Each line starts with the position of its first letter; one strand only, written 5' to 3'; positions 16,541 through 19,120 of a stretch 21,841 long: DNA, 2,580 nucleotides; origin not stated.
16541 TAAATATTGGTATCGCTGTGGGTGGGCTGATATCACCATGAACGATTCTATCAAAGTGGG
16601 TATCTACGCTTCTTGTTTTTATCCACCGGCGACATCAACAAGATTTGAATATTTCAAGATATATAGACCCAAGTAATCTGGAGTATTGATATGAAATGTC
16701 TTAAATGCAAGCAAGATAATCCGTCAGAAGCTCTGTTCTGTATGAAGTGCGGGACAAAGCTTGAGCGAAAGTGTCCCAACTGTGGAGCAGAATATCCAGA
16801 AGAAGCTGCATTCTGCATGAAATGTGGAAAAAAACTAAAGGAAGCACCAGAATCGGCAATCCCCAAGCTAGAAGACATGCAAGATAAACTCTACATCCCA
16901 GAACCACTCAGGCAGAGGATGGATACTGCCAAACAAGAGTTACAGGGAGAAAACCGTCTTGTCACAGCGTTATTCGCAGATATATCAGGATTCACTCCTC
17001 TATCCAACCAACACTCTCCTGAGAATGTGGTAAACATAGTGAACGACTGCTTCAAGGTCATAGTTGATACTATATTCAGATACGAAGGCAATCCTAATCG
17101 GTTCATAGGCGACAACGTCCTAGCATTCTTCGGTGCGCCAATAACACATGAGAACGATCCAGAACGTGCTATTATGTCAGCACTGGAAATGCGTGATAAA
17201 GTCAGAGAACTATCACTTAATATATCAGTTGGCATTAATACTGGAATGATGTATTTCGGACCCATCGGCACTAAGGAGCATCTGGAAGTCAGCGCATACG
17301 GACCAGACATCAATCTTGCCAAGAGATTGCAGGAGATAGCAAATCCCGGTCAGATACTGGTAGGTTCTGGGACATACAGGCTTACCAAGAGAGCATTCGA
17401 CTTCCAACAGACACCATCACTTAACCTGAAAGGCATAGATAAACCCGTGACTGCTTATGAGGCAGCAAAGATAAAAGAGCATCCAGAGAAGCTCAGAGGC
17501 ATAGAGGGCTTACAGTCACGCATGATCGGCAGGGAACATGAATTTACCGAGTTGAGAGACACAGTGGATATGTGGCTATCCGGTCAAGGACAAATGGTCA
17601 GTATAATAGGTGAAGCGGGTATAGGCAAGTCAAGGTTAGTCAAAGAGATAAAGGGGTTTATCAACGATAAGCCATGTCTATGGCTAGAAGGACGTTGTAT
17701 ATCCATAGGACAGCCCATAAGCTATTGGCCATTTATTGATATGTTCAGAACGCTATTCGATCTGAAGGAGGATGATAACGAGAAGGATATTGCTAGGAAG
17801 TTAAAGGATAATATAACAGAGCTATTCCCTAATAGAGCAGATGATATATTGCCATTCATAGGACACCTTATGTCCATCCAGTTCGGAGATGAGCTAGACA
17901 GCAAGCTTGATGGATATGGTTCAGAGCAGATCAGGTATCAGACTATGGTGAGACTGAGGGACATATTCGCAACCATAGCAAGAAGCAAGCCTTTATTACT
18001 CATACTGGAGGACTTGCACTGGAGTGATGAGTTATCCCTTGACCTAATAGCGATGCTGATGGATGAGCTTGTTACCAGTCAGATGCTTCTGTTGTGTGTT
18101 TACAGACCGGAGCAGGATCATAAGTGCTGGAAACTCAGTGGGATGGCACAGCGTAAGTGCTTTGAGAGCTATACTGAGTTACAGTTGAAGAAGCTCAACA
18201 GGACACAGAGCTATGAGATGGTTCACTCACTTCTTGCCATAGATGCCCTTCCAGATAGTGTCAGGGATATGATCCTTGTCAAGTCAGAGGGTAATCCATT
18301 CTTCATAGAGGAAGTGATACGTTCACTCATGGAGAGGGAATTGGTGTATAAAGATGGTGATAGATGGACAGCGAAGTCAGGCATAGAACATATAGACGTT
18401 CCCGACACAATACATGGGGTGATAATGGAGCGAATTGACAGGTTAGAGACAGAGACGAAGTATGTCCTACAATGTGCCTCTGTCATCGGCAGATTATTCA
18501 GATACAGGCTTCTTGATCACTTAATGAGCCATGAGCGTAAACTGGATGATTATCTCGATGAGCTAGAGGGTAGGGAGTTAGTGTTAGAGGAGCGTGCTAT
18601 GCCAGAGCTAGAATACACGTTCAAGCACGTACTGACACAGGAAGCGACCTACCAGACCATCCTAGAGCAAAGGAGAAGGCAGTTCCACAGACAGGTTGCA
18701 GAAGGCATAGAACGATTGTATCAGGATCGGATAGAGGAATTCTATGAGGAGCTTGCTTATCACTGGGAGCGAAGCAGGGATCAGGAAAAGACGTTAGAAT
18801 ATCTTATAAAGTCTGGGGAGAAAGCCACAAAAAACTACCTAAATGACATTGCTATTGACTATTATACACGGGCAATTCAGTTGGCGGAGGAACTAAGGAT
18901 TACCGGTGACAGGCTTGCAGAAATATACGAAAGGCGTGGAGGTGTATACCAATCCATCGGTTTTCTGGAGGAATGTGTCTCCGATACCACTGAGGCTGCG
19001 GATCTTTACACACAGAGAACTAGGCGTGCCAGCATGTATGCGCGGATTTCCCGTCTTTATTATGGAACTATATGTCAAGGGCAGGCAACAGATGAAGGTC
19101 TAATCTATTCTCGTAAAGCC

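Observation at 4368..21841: At least five tandem giant paralogs (ZnR-cyclase-STAND-TPR-ConA-like) behind one promoter: candidate NLR-like sensor array with cyclic-nucleotide output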

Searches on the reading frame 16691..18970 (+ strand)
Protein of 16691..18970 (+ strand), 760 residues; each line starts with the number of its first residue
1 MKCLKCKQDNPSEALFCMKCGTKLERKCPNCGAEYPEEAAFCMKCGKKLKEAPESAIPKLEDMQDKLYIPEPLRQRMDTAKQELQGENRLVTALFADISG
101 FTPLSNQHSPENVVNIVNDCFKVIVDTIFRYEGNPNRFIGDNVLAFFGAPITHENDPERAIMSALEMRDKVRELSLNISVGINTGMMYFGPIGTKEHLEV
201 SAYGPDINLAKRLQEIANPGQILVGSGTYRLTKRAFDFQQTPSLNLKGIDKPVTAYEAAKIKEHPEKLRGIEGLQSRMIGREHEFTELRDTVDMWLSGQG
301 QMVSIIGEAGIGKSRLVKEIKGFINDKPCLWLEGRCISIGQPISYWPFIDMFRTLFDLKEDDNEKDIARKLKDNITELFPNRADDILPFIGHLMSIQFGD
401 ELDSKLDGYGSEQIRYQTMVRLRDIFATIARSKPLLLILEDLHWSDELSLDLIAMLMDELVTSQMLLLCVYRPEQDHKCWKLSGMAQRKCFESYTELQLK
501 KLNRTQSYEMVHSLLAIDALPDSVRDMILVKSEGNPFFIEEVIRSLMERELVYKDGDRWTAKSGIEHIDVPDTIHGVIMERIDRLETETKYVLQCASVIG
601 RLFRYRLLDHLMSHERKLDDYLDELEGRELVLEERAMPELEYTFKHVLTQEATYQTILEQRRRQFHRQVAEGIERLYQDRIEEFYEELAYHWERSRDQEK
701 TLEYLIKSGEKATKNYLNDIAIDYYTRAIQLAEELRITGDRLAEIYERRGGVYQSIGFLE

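Call 72: search_dna_similar(query=window:16691-18970:+, collection=plasmids, mode=protein, max_evalue=1e-20, max_rows=15)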
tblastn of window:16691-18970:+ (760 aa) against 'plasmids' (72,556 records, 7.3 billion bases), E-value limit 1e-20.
Records with a match: 338; places in all: 492; records where one place covers at least 80% of the query: 236.
Best place of each record, by identity: <60% 338.
By first word of the organism name: Sinorhizobium 119; Rhizobium 97; Cupriavidus 14; Ensifer 11; Paraburkholderia 10; Sphingobium 10; Burkholderia 9; Caballeronia 9; Streptomyces 9; Microvirga 8; and 23 more.
By predicted mobility (MOB-suite, as given by PLSDB): non-mobilizable 177; conjugative 107; mobilizable 54.
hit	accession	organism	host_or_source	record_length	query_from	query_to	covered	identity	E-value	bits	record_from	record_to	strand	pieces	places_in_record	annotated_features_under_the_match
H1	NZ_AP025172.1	Cupriavidus sp. P-10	-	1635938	1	741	98%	32.9%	1e-118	401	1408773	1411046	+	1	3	none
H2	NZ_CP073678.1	Cupriavidus sp. KK10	Isolate,A bacterial consortium from ...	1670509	1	741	98%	32.8%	4e-115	390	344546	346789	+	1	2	none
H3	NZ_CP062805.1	Cupriavidus basilensis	Cell culture,Sediment of a freshwater ...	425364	1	741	98%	32.5%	4e-113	385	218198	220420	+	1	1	adenylate/guanylate cyclase domain-containing protein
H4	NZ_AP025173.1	Cupriavidus sp. P-10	-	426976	1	741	98%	32.5%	4e-113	385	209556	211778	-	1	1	adenylate/guanylate cyclase domain-containing protein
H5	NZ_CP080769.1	Cupriavidus pinatubonensis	genomic assembly,soil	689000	1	741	98%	32.3%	8e-111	378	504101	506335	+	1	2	adenylate/guanylate cyclase domain-containing protein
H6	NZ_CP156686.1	Burkholderia stagnalis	Bacterial cells,soils collected in ...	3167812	1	741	98%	32.1%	1e-111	380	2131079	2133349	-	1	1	none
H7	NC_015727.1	Cupriavidus necator N-1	soil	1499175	1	731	96%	32.4%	4e-109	373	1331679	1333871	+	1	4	record has no annotation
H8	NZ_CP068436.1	Cupriavidus necator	heavy metal containmented soil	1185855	1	742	98%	31.8%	1e-107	369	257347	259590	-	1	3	none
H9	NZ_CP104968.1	Phyllobacterium sp. A18/5-2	Vicia costata,cell culture,root nodule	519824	1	729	96%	32.3%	4e-107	367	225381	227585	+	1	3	adenylate/guanylate cyclase domain-containing protein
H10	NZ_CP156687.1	Burkholderia stagnalis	Bacterial cells,soils collected in ...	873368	1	741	98%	31.7%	3e-117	397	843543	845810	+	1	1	adenylate/guanylate cyclase domain-containing protein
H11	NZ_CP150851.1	Burkholderia pyrrocinia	-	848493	1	735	97%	32.0%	3e-102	353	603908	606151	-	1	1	adenylate/guanylate cyclase domain-containing protein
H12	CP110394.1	Burkholderia sp. JSH-S8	Tetrastigma hemsleyanum Diels et Gilg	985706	1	741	98%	31.6%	3e-117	397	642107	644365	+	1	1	AAA family ATPase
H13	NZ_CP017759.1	Cupriavidus necator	whole organism,soil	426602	1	745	98%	31.5%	6e-106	364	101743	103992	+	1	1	adenylate/guanylate cyclase domain-containing protein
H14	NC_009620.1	Sinorhizobium medicae WSM419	-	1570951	1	734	97%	31.6%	1e-105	363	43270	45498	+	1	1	none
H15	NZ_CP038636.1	Cupriavidus oxalaticus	whole organism,sewage sludge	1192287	1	742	98%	31.2%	8e-112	381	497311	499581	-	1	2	none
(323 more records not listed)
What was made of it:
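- Tried and rejected: Plasmid hits are megaplasmids or chromids of soil bacteria (call 72), which says nothing about mobility.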

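Call 73: search_dna_similar(query=window:16691-18970:+, collection=phages, mode=protein, max_evalue=0.00001, max_rows=10)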
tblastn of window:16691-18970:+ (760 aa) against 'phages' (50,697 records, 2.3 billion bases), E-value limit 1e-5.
Records with a match: 10; places in all: 10; records where one place covers at least 80% of the query: 0.
Best place of each record, by identity: <60% 10.
By first word of the organism name: Methylophilales 4; Acinetobacter 2; Pelagibacter 2; Bacteriophage 1; Klebsiella 1.
By host as written in the record: Methylophilales_sp._H5P1 4; - 3; Candidatus Pelagibacter ubique HTCC1062 2; Klebsiella pneumoniae 1.
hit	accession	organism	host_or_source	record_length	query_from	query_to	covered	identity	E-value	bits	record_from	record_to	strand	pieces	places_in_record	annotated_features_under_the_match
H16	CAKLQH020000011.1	Acinetobacter phage MD-2021a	not known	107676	80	330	33%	25.7%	1e-20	104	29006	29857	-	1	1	cyaA: Adenylate cyclase 1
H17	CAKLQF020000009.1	Acinetobacter phage MD-2021a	not known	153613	80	330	33%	25.7%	1e-20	104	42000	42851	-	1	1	cyaA: Adenylate cyclase 1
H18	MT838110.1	Bacteriophage sp.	human fecal samples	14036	69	248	24%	26.1%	6e-8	62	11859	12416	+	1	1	record has no annotation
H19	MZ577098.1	Methylophilales phage Melnitz-3 EXVC039M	Methylophilales_sp._H5P1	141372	70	248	24%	25.4%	4e-10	70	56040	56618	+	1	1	adenylate/guanylate cyclase catalytic domain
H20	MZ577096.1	Methylophilales phage Melnitz-2 EXVC040M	Methylophilales_sp._H5P1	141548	70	248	24%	25.4%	4e-10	70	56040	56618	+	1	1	adenylate/guanylate cyclase catalytic domain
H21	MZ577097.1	Methylophilales phage Melnitz EXVC044M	Methylophilales_sp._H5P1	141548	70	248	24%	25.4%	4e-10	70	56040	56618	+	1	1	adenylate/guanylate cyclase catalytic domain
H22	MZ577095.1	Methylophilales phage Melnitz-1 EXVC043M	Methylophilales_sp._H5P1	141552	70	248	24%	25.4%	4e-10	70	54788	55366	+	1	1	adenylate/guanylate cyclase catalytic domain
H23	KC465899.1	Pelagibacter phage HTVC008M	Candidatus Pelagibacter ubique HTCC1062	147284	78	214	18%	33.1%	1e-16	91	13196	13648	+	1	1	adenylate/guanylyl cyclase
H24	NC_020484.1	Pelagibacter phage HTVC008M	Candidatus Pelagibacter ubique HTCC1062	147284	78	214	18%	33.1%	1e-16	91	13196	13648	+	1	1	adenylate/guanylyl cyclase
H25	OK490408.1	Klebsiella phage Kp4852-2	Klebsiella pneumoniae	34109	88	231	19%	26.8%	5e-6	57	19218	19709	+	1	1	record has no annotation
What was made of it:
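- No phage record carries more than a bare cyclase domain (call 73).
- Tried and rejected: Phages carry only bare cyclase domains (call 73).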

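Call 74: get_annotated_region(hit=H14, flank=6000)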
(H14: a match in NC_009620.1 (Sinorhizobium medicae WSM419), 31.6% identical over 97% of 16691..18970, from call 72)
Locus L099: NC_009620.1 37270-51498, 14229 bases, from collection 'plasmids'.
description: Sinorhizobium medicae WSM419 plasmid pSMED01, complete sequence
organism: Sinorhizobium medicae WSM419 (NCBI taxid 366394)
taxonomy: Bacteria; Pseudomonadota; Alphaproteobacteria; Hyphomicrobiales; Rhizobiaceae; Sinorhizobium; Sinorhizobium medicae; Sinorhizobium medicae WSM419
host: -; source: -; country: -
typing (MOB-suite, as given by PLSDB): mobilizable; relaxase MOBQ
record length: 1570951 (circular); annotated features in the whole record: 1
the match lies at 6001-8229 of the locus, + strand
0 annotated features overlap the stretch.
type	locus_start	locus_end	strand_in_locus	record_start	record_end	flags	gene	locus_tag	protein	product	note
